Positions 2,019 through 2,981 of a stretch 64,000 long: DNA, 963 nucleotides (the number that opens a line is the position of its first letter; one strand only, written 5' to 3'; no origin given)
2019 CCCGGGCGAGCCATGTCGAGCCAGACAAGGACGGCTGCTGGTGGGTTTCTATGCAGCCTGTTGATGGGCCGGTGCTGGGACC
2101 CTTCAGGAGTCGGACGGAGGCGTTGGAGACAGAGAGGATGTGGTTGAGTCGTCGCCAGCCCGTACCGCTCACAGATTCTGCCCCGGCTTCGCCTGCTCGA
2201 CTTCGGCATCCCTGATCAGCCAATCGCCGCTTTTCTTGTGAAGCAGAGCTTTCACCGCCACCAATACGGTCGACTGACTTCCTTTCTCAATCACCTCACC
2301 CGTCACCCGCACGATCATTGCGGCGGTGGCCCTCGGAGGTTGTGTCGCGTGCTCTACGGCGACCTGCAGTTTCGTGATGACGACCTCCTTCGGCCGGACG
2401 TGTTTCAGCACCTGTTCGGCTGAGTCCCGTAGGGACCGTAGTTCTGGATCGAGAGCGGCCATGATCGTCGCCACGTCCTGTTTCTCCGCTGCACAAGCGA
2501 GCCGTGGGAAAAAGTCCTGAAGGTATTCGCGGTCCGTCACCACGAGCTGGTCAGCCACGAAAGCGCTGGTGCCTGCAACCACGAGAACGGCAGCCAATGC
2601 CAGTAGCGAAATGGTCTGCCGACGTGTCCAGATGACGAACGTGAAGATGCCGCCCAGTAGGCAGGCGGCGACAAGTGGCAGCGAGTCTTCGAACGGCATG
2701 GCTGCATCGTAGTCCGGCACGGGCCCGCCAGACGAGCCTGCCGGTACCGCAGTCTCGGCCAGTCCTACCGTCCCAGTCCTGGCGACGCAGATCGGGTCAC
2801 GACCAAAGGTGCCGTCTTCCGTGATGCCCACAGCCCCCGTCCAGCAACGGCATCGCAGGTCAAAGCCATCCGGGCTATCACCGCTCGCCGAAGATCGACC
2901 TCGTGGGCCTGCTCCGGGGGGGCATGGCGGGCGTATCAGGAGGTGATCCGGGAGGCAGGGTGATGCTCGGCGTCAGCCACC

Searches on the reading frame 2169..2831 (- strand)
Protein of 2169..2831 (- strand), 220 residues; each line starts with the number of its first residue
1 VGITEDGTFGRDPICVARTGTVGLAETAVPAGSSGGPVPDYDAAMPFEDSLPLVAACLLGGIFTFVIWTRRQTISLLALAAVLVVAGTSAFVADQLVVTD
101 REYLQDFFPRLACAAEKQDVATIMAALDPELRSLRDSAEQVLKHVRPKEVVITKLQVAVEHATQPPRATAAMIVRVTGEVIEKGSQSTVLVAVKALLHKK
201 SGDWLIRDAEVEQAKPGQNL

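Call 4: search_protein_families(library=pfam, proteins=[window:2169-2831:-])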
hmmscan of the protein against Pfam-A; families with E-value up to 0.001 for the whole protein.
window:2169-2831:- (220 aa): 0 families

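Call 35: search_protein_families(library=pfam, proteins=[window:2169-2831:-], max_evalue=1)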
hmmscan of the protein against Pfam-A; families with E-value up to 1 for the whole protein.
window:2169-2831:- (220 aa): 2 families
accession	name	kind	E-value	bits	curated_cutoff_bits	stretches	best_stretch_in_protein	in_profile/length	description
PF04486.18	SchA_CurD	-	0.038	14.6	24.2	1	85-139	44-98/119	SchA/CurD like domain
PF21360.3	PylC-like_N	-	0.18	12.4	27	1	90-141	37-88/96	PylC-like, N-terminal domain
